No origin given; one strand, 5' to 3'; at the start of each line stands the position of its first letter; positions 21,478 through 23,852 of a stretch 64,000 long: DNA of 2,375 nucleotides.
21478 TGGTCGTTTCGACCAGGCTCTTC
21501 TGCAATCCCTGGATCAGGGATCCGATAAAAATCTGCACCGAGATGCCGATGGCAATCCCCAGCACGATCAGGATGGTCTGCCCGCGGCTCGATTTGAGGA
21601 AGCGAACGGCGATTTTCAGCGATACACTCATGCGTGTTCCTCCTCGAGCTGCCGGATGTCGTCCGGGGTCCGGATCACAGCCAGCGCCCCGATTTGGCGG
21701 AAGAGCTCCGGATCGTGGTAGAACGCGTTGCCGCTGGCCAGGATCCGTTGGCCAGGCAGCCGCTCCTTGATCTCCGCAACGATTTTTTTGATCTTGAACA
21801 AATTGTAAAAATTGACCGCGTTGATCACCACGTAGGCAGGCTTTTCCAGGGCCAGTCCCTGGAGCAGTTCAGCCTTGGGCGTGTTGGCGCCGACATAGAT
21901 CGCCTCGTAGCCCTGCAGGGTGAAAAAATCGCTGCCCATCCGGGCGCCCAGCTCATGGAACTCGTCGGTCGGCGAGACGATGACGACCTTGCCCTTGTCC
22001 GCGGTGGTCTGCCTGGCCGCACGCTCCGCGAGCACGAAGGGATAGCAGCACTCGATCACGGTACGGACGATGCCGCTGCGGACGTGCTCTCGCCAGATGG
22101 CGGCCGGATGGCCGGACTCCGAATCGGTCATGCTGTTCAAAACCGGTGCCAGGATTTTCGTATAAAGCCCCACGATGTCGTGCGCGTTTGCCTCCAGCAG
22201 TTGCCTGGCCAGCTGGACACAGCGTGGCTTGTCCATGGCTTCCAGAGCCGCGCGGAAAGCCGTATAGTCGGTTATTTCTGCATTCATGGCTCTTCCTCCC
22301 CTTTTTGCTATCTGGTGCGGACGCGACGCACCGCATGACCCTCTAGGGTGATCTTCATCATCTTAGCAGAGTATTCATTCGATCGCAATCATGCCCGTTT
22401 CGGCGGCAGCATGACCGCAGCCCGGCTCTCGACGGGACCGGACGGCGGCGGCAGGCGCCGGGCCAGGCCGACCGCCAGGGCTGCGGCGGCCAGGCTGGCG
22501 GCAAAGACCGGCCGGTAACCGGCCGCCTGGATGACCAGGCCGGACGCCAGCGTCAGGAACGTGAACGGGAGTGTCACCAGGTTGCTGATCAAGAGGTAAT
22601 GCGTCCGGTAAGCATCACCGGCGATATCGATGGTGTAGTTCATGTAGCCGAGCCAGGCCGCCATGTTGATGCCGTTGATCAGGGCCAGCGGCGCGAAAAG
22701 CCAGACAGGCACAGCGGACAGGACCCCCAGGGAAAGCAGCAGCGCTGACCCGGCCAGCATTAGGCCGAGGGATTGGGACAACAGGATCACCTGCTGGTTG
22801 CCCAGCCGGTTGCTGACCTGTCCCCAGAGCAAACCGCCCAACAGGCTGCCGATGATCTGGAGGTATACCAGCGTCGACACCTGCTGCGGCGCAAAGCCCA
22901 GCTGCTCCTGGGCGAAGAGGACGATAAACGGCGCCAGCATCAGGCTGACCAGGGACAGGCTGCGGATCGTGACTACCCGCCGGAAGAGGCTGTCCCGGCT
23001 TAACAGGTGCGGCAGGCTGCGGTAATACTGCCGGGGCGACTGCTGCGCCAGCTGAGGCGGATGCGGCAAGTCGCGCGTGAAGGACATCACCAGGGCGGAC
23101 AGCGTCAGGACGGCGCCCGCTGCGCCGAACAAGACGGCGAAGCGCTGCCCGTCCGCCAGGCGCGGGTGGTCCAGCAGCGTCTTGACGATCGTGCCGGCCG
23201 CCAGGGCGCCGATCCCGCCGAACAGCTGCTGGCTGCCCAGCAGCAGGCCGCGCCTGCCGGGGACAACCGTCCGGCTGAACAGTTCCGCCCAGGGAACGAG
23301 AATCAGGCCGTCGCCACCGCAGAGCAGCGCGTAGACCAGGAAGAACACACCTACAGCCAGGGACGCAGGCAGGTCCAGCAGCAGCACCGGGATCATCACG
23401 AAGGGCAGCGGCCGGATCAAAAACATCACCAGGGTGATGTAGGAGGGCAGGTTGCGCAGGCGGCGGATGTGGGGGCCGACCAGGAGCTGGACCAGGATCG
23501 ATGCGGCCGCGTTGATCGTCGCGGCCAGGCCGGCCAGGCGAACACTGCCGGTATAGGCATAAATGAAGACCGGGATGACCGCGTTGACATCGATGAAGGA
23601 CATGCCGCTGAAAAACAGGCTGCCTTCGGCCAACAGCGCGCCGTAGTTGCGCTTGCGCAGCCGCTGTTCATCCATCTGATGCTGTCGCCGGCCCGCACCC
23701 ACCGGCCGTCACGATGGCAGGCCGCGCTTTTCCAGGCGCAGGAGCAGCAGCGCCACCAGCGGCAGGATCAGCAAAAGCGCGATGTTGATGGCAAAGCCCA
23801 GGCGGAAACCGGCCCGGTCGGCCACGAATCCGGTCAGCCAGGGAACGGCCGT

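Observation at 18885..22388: Stand-alone B12-binding protein translationally coupled to a MacB/FtsX-type ABC transporter and a DMT transporter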

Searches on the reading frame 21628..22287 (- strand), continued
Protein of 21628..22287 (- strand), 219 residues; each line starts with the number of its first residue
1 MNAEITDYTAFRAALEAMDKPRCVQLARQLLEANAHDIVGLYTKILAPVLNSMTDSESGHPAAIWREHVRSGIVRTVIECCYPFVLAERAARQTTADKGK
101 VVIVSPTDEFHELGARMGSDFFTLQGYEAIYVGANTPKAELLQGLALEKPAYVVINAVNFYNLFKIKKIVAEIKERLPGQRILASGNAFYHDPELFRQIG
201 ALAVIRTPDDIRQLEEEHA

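Call 67: search_protein_families(library=pfam, proteins=[P0284, P0289, P0307, P0336, P0338, P0339, P0341, P0211, P0251, P0272], max_evalue=0.001)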
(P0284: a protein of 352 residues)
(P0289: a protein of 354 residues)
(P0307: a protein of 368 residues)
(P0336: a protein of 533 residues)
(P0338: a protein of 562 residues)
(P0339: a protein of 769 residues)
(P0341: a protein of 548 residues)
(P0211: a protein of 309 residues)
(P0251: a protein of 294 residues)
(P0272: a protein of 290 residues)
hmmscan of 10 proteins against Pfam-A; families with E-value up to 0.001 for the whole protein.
P0284 (352 aa): 2 families
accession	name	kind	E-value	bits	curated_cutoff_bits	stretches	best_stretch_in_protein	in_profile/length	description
PF02310.24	B12-binding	-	1e-23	83.9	32.1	1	230-341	2-114/121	B12 binding domain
PF02607.22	B12-binding_2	-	1.1e-15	58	23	1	142-212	2-71/74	B12 binding domain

P0289 (354 aa): 2 families
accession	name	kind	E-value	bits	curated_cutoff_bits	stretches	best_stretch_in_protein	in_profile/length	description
PF02310.24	B12-binding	-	2.5e-21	76.2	32.1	1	230-343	2-120/121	B12 binding domain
PF02607.22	B12-binding_2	-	1.5e-15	57.6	23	1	145-217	2-73/74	B12 binding domain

P0307 (368 aa): 2 families
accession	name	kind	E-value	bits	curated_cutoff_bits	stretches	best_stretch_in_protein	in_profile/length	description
PF02310.24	B12-binding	-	2.6e-20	72.9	32.1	1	244-340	2-96/121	B12 binding domain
PF02607.22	B12-binding_2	-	5.4e-12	46.2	23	1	163-230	6-72/74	B12 binding domain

P0336 (533 aa): 2 families
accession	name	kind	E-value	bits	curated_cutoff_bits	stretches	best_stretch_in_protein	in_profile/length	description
PF02310.24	B12-binding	-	1e-23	83.9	32.1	1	412-521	2-117/121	B12 binding domain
PF02607.22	B12-binding_2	-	1.8e-14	54.1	23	1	327-399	2-73/74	B12 binding domain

P0338 (562 aa): 4 families
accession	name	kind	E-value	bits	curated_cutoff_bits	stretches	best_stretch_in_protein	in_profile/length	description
PF00990.26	GGDEF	-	1.4e-38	132.7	23.8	1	412-559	2-157/161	Diguanylate cyclase, GGDEF domain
PF02310.24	B12-binding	-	5.5e-21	75.1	32.1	1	229-332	3-109/121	B12 binding domain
PF02607.22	B12-binding_2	-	2e-13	50.8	23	1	143-215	2-73/74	B12 binding domain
PF00502.25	Phycobilisome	-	2.2e-05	24.9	22.2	1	20-106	52-139/155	Phycobilisome protein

P0339 (769 aa): 10 families
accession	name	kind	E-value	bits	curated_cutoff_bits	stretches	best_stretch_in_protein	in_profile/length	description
PF02518.31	HATPase_c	-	6.1e-26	91.5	26.4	1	665-768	3-108/111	Histidine kinase-, DNA gyrase B-, and HSP90-like ATPase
PF02310.24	B12-binding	-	7.4e-25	87.6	32.1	1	232-346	2-120/121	B12 binding domain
PF08448.16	PAS_4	-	3.5e-18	66.3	23.1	1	429-541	1-110/110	PAS fold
PF02607.22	B12-binding_2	-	3.1e-14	53.3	23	1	148-219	3-73/74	B12 binding domain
PF00989.32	PAS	-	1.5e-13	51.2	22.6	1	424-525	2-102/113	PAS fold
PF13426.13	PAS_9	-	3.2e-12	47.1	27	1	434-538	2-103/103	PAS domain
PF00512.31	HisKA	-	6.3e-12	45.8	26.9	1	557-616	4-62/66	His Kinase A (phospho-acceptor) domain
PF13188.13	PAS_8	-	3.7e-08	33.4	21.8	1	423-476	1-51/65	PAS domain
PF08447.18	PAS_3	-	4.4e-06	27.3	25.6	1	448-527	4-83/89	PAS fold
PF12860.13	PAS_7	-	0.00042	20.9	27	0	430-482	2-55/115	PAS fold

P0341 (548 aa): 2 families
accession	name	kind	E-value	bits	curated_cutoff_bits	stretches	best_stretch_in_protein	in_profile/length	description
PF02310.24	B12-binding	-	8.3e-26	90.6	32.1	1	427-535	2-116/121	B12 binding domain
PF02607.22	B12-binding_2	-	3.4e-15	56.4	23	1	343-414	3-73/74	B12 binding domain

P0211 (309 aa): 1 family
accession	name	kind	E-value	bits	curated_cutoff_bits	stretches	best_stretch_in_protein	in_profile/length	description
PF02310.24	B12-binding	-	3.6e-11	43.4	32.1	1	87-199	2-116/121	B12 binding domain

P0251 (294 aa): 1 family
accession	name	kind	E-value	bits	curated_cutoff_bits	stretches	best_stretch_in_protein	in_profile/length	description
PF02310.24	B12-binding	-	7.2e-10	39.2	32.1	1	153-254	2-98/121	B12 binding domain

P0272 (290 aa): 1 family
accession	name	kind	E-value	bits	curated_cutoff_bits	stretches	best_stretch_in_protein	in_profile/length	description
PF02310.24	B12-binding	-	1.3e-18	67.4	32.1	1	161-252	2-93/121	B12 binding domain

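Call 73: search_protein_families(library=pfam, proteins=[L003:3111-3884:+, L011:8606-9007:+, L015:9553-10341:+, L015:5115-6998:+, L024:9554-10936:+, L027:5716-7041:+, L031:9530-10429:+, L035:8314-9159:+, L078:9514-10539:+, L020:4664-6868:+], max_evalue=0.001)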
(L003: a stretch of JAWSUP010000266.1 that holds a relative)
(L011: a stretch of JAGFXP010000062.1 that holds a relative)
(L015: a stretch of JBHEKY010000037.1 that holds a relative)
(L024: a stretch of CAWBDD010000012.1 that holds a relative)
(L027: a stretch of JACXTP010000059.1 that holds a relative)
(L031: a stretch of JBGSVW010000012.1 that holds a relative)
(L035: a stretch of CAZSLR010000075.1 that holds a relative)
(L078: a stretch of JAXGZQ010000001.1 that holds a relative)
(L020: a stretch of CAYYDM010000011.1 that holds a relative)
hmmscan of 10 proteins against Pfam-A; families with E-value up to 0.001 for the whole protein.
L003:3111-3884:+ (257 aa): 2 families
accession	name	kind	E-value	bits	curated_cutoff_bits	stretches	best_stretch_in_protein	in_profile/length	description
PF00903.31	Glyoxalase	-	1.7e-18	67.6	20.6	2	5-119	2-121/121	Glyoxalase/Bleomycin resistance protein/Dioxygenase superfamily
PF13669.12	Glyoxalase_4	-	5.4e-09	36.8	27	1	6-104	1-106/109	Glyoxalase/Bleomycin resistance protein/Dioxygenase superfamily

L011:8606-9007:+ (133 aa): 0 families

L015:9553-10341:+ (262 aa): 2 families
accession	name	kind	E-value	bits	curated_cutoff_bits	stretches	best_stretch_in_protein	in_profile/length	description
PF02492.25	cobW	-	1.4e-19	70.8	20.7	1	81-238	5-178/180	CobW/HypB/UreG, nucleotide-binding domain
PF03308.22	MeaB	-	4.6e-05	23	23.1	0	72-254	29-229/273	Methylmalonyl Co-A mutase-associated GTPase MeaB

L015:5115-6998:+ (627 aa): 8 families
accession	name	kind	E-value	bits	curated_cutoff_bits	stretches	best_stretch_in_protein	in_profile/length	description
PF13487.12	HD_5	-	1.5e-37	129.4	27.2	1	449-608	7-169/170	HD domain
PF00990.26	GGDEF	-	2e-30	106.1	23.8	1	283-431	2-156/161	Diguanylate cyclase, GGDEF domain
PF01966.28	HD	-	6.3e-21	75.3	22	1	458-578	3-116/116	HD domain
PF08448.16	PAS_4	-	1.3e-17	64.5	23.1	1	164-273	2-110/110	PAS fold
PF13426.13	PAS_9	-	4.3e-14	53.1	27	1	168-270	2-103/103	PAS domain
PF00989.32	PAS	-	4.3e-13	49.7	22.6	1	159-268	3-113/113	PAS fold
PF13188.13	PAS_8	-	1.7e-05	25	21.8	0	158-199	2-44/65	PAS domain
PF08447.18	PAS_3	-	7.4e-05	23.4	25.6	1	181-265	3-89/89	PAS fold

L024:9554-10936:+ (460 aa): 1 family
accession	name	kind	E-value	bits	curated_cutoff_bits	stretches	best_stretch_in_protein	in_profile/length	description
PF00202.27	Aminotran_3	-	1.7e-45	155.8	30.5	1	60-444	5-391/403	Aminotransferase class-III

L027:5716-7041:+ (441 aa): 0 families

L031:9530-10429:+ (299 aa): 4 families
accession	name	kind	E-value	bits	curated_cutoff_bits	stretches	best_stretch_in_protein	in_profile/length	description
PF00990.26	GGDEF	-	1.7e-47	161.7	23.8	1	137-293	1-159/161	Diguanylate cyclase, GGDEF domain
PF13426.13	PAS_9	-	4.3e-09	37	27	1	19-115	2-100/103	PAS domain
PF00989.32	PAS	-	4.5e-07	30.3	22.6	1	9-106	2-102/113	PAS fold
PF13188.13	PAS_8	-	0.00026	21.2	21.8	1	9-49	2-44/65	PAS domain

L035:8314-9159:+ (281 aa): 3 families
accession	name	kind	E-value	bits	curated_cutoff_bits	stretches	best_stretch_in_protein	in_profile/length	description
PF08501.16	Shikimate_dh_N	-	1.2e-24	86.8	27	1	12-94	1-83/83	Shikimate dehydrogenase substrate binding domain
PF18317.6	SDH_C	-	1.2e-14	54.1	25.8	1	247-277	1-31/31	Shikimate 5'-dehydrogenase C-terminal domain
PF01488.26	Shikimate_DH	-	5.5e-07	30.2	24.3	1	121-198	9-84/138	Shikimate / quinate 5-dehydrogenase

L078:9514-10539:+ (341 aa): 5 families
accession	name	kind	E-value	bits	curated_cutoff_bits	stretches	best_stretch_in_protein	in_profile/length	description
PF00248.27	Aldo_ket_red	-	2.2e-36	125.9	24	1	26-201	14-201/291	Aldo/keto reductase family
PF13534.11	Fer4_17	-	1.5e-10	41.9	22.2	1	257-321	1-61/61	4Fe-4S dicluster domain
PF13187.11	Fer4_9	-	1.5e-07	31.7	27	1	258-319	2-50/52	4Fe-4S dicluster domain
PF13183.11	Fer4_8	-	1.6e-05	25.7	27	1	256-319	3-67/68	4Fe-4S dicluster domain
PF13237.11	Fer4_10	-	0.00026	21.3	25.5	0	255-317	6-53/53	4Fe-4S dicluster domain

L020:4664-6868:+ (734 aa): 5 families
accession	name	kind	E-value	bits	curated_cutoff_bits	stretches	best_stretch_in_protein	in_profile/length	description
PF03190.21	Thioredox_DsbH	-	1.4e-81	272.7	27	1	61-221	2-162/163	Protein of unknown function, DUF255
PF13899.12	Thioredoxin_7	-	1.3e-11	44.9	27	1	81-145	2-67/83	Thioredoxin-like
PF05147.19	LANC_like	-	0.00037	19.6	23.2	0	594-641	8-56/350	Lanthionine synthetase C-like protein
PF07221.17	GlcNAc_2-epim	-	0.00056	19.7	23.4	0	278-374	36-128/347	N-acylglucosamine 2-epimerase (GlcNAc 2-epimerase)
PF00759.25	Glyco_hydro_9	-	0.00089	19.1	27.7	0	467-575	150-275/444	Glycosyl hydrolase family 9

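Call 74: search_protein_families(library=pfam, proteins=[L028:9809-11221:+, L050:9678-10928:+, L070:9671-10972:+, L042:9660-10628:+, L048:9680-10444:+, L078:6067-6954:+, L077:5961-6887:+, L035:5391-5780:+, L011:5415-6008:+, L076:7943-8431:+], max_evalue=0.001)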
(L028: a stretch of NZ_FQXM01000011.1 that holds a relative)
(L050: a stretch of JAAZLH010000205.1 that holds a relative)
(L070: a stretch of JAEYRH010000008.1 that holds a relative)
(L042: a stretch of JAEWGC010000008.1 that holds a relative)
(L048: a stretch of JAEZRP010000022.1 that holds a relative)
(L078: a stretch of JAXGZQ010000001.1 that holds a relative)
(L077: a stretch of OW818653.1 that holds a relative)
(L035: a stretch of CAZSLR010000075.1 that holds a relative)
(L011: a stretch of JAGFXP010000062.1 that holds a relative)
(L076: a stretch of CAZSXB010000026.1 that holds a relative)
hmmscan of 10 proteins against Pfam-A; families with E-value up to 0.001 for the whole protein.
L028:9809-11221:+ (470 aa): 2 families
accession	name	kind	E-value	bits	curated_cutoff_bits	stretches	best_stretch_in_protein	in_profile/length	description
PF13520.12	AA_permease_2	-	5.6e-39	134.7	27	1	21-425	1-412/427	Amino acid permease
PF00324.27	AA_permease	-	4.8e-38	131.5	24.6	1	28-418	4-423/470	Amino acid permease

L050:9678-10928:+ (416 aa): 2 families
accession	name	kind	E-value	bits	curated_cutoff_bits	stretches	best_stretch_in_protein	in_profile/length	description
PF01546.33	Peptidase_M20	-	7.1e-13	49.4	24.6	1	89-352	4-179/206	Peptidase family M20/M25/M40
PF07687.19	M20_dimer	-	1.3e-09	38.4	21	1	183-273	8-100/107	Peptidase dimerisation domain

L070:9671-10972:+ (433 aa): 1 family
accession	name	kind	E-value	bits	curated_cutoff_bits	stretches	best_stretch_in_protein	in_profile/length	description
PF13427.11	AadA_C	-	1.1e-07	32.4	22.2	1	354-404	34-84/103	Aminoglycoside adenylyltransferase, C-terminal domain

L042:9660-10628:+ (322 aa): 2 families
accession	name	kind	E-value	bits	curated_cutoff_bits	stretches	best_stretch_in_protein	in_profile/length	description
PF02826.25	2-Hacid_dh_C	-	1.8e-61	207.1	25.1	1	110-290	1-178/178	D-isomer specific 2-hydroxyacid dehydrogenase, NAD binding domain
PF00389.36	2-Hacid_dh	-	1.1e-27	96.7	24.6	1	23-321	14-134/134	D-isomer specific 2-hydroxyacid dehydrogenase, catalytic domain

L048:9680-10444:+ (254 aa): 0 families

L078:6067-6954:+ (295 aa): 1 family
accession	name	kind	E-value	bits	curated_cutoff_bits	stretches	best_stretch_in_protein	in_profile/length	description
PF01261.30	AP_endonuc_2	-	1.5e-38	133.4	31.1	1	23-261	2-247/249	Xylose isomerase-like TIM barrel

L077:5961-6887:+ (308 aa): 4 families
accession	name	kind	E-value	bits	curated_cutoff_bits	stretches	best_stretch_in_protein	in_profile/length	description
PF02779.29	Transket_pyr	-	1.2e-46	159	27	1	3-167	2-172/174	Transketolase, pyrimidine binding domain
PF02780.25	Transketolase_C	-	1.1e-35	122.6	25.9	1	180-300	1-124/124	Transketolase, C-terminal domain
PF22613.1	Transketolase_C_1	-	7e-09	36.3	27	1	187-296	10-113/113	Transketolase-like TK C-terminal domain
PF17147.9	PFOR_II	-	1.9e-06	28.6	27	1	190-273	2-85/102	Pyruvate:ferredoxin oxidoreductase core domain II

L035:5391-5780:+ (129 aa): 0 families

L011:5415-6008:+ (197 aa): 1 family
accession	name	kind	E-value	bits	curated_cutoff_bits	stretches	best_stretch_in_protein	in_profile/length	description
PF02493.26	MORN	-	2.5e-40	134.4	22.5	6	162-183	1-22/23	MORN repeat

L076:7943-8431:+ (162 aa): 3 families
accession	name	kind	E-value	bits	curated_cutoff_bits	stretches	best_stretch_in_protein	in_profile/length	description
PF00255.25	GSHPx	-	4.2e-41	139.3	27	1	7-113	1-107/108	Glutathione peroxidase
PF00578.27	AhpC-TSA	-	1.3e-06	28.7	26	1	8-97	6-88/124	AhpC/TSA family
PF08534.16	Redoxin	-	0.00066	19.9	26.6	0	16-151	17-138/148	Redoxin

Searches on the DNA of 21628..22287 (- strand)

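Call 56: search_rna_families(sources=[L002, L003, L009, L011, L015, L017, L020, L024, L028, L041, L013, L016], threshold=gathering)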
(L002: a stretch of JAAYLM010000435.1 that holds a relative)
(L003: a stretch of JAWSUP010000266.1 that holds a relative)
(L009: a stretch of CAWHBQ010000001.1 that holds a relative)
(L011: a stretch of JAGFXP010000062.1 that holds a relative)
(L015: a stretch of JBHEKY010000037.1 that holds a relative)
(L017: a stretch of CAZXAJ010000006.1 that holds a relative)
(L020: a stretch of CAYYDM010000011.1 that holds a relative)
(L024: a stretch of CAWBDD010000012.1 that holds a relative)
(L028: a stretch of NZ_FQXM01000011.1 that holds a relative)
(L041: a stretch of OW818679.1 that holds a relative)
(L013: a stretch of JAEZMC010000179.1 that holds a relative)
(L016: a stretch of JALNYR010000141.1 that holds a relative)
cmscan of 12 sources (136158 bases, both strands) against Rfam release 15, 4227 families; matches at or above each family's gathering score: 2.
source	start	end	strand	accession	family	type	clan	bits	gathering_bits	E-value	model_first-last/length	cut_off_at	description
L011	1078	1162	+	RF01051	c-di-GMP-I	Cis-reg; riboswitch;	CL00126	78.5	35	2.1e-13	1-87/87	no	c-di-GMP-I riboswitch aptamer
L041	1608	1679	-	RF00005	tRNA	Gene; tRNA;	CL00001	68.5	29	1.8e-12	1-71/71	no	tRNA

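Call 57: search_rna_families(sources=[L026, L034, L037, L048, L050, L054, L062, L066, L070, L076, L077], threshold=gathering)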
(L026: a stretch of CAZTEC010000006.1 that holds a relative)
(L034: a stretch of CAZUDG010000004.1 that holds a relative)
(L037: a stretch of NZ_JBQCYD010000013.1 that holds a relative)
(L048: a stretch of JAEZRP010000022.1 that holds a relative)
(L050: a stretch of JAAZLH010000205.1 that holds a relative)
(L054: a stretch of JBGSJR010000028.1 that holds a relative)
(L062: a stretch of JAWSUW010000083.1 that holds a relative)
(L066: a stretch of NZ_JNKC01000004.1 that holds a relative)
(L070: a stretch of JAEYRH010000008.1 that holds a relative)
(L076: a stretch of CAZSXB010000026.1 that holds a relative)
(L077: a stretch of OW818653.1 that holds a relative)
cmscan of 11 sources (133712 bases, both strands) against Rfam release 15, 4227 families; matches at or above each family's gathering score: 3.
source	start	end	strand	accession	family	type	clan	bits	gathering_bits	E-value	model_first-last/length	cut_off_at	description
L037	3751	3927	-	RF00174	Cobalamin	Cis-reg; riboswitch;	CL00101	121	31.5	1.7e-29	1-189/189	no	Cobalamin riboswitch aptamer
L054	8887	9095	-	RF00230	T-box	Cis-reg; leader;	-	110.8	93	2.6e-23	1-219/219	no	T-box leader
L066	4748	4820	+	RF00005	tRNA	Gene; tRNA;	CL00001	61.7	29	1.3e-10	1-71/71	no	tRNA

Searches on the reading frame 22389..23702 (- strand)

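Call 3: search_protein_families(library=pfam, proteins=[window:22389-23702:-], max_evalue=0.01)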
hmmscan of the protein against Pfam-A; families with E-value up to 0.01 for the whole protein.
window:22389-23702:- (437 aa): 3 families
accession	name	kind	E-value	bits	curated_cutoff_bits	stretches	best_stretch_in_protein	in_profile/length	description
PF07690.21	MFS_1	-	2.6e-16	59.9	33.4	2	253-423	12-180/347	Major Facilitator Superfamily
PF13347.12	MFS_2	-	1.3e-07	31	27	1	146-348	127-329/427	MFS/sugar transport protein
PF12832.13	MFS_1_like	-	0.0027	17.2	25.2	1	156-400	128-371/373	MFS_1 like family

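Call 4: search_protein_families(library=ncbifam, proteins=[window:22389-23702:-], max_evalue=0.01)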
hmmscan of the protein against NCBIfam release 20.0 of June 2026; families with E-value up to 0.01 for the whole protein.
window:22389-23702:- (437 aa): 2 families
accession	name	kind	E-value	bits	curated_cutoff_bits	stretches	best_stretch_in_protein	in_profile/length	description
TIGR00891.1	2A0112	subfamily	0.0009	18.4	552.9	1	263-316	264-317/405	sialate:H+ symport family MFS transporter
NF007107.1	PRK09556.1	equivalog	0.0033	16.5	497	1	259-316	281-338/469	hexose-6-phosphate:phosphate antiporter UhpT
